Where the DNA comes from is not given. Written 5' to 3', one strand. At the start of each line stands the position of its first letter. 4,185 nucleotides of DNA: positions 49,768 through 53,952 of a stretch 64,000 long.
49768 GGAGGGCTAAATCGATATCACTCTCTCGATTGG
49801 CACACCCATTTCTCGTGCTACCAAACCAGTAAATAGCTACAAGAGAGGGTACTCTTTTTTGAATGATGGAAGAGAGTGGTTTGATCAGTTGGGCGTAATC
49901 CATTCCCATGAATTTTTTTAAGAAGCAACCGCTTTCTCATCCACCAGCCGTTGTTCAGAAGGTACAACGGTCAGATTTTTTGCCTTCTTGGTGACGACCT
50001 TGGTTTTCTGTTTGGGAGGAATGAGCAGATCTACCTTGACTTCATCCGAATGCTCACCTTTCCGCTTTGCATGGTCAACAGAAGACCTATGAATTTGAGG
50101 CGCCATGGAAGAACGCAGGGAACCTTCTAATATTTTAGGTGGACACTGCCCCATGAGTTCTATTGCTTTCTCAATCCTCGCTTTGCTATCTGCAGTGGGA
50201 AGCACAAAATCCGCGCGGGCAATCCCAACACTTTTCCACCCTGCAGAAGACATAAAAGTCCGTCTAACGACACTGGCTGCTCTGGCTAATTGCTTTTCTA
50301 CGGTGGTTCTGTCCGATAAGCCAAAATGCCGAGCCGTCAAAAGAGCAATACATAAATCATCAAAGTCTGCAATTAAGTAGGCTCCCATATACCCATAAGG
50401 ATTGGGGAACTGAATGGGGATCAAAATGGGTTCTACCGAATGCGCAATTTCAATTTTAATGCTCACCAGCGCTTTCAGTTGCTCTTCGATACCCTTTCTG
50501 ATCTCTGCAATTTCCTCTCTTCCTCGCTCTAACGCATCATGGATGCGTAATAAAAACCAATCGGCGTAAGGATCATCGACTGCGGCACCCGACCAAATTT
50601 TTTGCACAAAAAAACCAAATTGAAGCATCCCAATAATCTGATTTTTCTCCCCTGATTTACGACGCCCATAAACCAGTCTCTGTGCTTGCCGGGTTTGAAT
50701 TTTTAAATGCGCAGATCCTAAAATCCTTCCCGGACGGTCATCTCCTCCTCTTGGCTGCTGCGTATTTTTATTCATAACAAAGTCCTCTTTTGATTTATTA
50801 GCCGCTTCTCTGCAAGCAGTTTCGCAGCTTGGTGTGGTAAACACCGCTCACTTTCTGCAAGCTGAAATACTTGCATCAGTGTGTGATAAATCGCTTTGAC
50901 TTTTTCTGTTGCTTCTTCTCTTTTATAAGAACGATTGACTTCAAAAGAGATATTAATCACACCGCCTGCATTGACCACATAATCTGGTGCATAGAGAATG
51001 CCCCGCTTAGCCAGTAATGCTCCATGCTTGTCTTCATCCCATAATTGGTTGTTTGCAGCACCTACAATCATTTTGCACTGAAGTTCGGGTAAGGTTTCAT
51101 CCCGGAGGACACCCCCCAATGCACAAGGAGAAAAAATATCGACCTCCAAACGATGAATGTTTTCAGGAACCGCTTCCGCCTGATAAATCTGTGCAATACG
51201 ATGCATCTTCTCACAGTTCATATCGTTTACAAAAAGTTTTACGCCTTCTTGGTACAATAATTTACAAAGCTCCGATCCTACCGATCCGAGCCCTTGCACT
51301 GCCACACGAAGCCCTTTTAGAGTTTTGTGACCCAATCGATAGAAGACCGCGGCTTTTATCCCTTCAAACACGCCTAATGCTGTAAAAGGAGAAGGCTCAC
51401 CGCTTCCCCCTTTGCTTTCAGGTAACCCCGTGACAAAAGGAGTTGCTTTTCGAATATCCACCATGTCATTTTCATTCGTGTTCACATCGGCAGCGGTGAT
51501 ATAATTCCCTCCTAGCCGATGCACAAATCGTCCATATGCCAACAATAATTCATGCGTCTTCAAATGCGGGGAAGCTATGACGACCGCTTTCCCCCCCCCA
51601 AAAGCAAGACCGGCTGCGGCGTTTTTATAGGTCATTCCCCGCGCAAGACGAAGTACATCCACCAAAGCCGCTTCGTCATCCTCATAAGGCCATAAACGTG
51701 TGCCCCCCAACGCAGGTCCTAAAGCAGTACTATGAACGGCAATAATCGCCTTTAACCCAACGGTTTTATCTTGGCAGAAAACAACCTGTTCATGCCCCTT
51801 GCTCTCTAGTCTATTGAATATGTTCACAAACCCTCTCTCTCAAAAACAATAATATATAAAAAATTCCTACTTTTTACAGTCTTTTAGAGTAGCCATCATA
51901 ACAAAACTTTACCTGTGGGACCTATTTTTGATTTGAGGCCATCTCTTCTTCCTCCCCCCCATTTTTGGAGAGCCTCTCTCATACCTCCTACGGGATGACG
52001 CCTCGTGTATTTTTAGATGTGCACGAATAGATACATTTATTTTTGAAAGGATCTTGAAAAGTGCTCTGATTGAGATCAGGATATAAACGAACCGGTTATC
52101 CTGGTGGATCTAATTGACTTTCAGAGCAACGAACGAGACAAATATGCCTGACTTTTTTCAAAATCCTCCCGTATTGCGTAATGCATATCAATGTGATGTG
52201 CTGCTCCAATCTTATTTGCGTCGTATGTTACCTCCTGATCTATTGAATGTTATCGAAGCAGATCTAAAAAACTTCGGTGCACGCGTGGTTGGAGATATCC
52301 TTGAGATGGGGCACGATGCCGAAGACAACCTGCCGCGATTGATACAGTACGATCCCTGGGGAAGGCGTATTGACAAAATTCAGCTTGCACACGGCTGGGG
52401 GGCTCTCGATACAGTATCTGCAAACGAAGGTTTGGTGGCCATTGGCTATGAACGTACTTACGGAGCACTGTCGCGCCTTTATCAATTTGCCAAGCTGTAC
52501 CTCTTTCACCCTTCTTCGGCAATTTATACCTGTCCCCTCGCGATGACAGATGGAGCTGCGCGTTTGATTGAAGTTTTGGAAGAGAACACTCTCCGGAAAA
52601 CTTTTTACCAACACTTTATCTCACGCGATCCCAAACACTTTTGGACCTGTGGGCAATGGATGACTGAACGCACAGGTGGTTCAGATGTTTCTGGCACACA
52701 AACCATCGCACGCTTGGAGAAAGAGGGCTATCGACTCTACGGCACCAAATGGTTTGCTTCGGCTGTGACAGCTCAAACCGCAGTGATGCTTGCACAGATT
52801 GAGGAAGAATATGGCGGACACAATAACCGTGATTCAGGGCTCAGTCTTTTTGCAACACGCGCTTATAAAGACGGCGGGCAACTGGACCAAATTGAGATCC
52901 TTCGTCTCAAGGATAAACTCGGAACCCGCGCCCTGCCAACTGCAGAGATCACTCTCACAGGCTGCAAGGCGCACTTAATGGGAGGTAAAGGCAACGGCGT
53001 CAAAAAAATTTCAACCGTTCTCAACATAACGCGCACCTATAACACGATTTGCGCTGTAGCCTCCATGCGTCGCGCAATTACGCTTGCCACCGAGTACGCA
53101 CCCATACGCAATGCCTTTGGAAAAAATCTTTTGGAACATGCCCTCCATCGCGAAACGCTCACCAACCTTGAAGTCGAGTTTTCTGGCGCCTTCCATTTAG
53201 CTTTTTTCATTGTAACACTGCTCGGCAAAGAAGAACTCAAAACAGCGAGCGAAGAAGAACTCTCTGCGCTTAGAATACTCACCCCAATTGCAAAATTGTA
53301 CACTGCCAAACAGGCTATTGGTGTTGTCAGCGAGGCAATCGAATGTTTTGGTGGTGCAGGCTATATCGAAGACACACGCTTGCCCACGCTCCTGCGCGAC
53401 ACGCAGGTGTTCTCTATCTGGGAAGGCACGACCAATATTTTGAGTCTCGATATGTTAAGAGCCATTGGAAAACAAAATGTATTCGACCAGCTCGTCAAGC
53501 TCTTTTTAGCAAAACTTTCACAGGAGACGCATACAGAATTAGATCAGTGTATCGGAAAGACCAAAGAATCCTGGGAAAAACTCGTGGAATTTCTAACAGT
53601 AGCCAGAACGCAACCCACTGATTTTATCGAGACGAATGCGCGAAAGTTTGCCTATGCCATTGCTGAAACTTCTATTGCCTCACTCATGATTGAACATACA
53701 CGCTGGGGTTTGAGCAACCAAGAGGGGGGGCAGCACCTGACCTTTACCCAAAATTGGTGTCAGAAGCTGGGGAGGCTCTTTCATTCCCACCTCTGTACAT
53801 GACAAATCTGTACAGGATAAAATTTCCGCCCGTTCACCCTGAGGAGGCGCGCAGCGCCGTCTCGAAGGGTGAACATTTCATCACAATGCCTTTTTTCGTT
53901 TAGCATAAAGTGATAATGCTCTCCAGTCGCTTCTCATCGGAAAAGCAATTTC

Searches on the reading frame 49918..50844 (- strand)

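Call 21: search_protein_families(library=pfam, proteins=[window:49918-50844:-], max_evalue=0.001)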
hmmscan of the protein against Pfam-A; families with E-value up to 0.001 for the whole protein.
window:49918-50844:- (308 aa): 1 family
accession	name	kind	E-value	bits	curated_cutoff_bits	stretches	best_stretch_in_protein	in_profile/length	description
PF08900.16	AcaB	-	8.2e-62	209.2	27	1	37-251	1-214/215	Transcriptional regulator AcaB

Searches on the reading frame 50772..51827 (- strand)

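Call 21: search_protein_families(library=pfam, proteins=[window:50772-51827:-], max_evalue=0.001)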
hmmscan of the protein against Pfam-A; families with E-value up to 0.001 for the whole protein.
window:50772-51827:- (351 aa): 2 families
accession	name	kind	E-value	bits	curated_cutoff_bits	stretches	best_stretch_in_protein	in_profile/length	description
PF02812.23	ELFV_dehydrog_N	-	1.4e-26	93.2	25.3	1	12-127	1-125/129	Glu/Leu/Phe/Val dehydrogenase, dimerisation domain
PF00208.27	ELFV_dehydrog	-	2.5e-22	80.2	23.4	2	217-346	99-236/241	Glutamate/Leucine/Phenylalanine/Valine dehydrogenase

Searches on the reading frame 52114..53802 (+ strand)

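Call 21: search_protein_families(library=pfam, proteins=[window:52114-53802:+], max_evalue=0.001)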
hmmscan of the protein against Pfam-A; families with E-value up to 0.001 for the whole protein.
window:52114-53802:+ (562 aa): 5 families
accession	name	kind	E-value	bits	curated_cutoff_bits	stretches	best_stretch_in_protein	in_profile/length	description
PF00441.29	Acyl-CoA_dh_1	-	2.2e-26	93.3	22.4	1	293-451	1-149/150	Acyl-CoA dehydrogenase, C-terminal domain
PF18158.6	AidB_N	-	4.7e-15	56.4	22.9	1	22-167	9-148/156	Adaptive response protein AidB N-terminal domain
PF02770.24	Acyl-CoA_dh_M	-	5.8e-14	52.5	33.3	1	181-283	2-96/97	Acyl-CoA dehydrogenase, middle domain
PF22217.1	ACDH-11_C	-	4.1e-13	50.2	27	1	456-552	5-97/122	Acyl-CoA dehydrogenase 11 C-terminal domain-like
PF22924.1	ACOX_C_alpha1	-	1.3e-09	38.6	27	1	312-450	13-167/169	Acyl-CoA oxidase, C-alpha1 domain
